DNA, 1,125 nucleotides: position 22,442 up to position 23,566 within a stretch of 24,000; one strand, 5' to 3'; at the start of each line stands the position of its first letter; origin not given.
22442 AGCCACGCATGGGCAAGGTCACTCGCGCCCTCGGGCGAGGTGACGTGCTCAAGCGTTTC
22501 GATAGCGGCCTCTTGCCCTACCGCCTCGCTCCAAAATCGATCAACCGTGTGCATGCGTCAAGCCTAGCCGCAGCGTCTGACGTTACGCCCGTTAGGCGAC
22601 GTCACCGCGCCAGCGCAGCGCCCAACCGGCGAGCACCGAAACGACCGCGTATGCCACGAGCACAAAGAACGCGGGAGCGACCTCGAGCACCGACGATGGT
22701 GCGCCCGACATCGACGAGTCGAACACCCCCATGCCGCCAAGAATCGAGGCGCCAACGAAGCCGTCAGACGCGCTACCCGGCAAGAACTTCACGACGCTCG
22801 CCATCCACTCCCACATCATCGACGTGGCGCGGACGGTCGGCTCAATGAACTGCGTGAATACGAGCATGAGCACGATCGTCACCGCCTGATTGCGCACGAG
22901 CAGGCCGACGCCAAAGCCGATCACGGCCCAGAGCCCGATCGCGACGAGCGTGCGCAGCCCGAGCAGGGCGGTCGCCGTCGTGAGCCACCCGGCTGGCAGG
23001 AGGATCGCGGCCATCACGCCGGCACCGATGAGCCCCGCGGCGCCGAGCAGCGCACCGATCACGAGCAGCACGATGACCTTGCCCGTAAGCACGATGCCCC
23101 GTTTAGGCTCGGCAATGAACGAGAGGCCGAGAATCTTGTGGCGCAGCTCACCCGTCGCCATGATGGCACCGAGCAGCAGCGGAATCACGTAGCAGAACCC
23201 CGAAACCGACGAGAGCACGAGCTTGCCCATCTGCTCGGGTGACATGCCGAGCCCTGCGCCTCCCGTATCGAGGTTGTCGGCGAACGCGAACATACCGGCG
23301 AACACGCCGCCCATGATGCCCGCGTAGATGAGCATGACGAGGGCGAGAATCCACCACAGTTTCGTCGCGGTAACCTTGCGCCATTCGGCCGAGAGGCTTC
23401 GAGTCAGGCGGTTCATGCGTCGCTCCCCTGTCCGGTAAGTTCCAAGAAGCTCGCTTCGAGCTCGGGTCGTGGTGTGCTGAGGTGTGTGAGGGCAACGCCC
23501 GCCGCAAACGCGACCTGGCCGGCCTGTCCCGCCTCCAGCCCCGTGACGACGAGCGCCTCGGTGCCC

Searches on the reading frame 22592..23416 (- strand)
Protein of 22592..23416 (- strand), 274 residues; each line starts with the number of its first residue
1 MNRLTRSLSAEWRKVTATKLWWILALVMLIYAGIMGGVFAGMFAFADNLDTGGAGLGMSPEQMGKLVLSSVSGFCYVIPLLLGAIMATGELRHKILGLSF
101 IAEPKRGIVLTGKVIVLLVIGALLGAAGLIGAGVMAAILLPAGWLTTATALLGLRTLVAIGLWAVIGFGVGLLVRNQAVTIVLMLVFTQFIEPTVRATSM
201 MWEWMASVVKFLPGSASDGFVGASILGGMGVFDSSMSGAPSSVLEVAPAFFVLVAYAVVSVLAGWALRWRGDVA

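Call 41: find_encoding_contigs(protein=window:22592-23416:-, flank=10000, max_places=4)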
Protein window:22592-23416:- (274 aa): 5 contigs read that carry it; 4 places shown.
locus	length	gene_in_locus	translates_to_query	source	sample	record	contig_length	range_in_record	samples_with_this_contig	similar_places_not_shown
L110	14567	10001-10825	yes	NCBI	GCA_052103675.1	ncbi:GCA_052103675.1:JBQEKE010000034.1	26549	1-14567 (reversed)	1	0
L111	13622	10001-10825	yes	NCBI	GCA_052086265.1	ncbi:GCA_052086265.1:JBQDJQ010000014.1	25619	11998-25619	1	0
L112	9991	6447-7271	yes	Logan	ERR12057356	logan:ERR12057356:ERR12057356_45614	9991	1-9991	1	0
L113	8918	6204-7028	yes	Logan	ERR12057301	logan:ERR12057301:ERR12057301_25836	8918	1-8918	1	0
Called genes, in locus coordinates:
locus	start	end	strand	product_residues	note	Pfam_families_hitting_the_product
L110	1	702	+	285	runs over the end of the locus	PF00950:ABC-3, PF01032:FecCD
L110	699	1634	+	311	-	PF01297:ZnuA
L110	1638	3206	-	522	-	-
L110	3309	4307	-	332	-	-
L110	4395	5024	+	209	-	PF01205:Impact_N, PF09186:DUF1949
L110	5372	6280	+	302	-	PF00005:ABC_tran, PF13304:AAA_21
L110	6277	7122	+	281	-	PF12730:ABC2_membrane_4 (weak)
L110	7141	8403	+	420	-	PF23539:DUF7134, PF07730:HisKA_3, PF02518:HATPase_c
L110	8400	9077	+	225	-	PF00072:Response_reg, PF08281:Sigma70_r4_2 (weak), PF00196:GerE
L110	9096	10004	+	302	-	PF00005:ABC_tran, PF13304:AAA_21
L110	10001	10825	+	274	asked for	-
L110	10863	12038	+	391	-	PF13177:DNA_pol3_delta2, PF09115:DNApol3-delta_C (faint)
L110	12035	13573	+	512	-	PF00561:Abhydrolase_1, PF08386:Abhydrolase_4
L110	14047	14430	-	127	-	PF01479:S4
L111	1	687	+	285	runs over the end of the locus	PF00950:ABC-3, PF01032:FecCD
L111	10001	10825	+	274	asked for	-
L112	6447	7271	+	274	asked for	-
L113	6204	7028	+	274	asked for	-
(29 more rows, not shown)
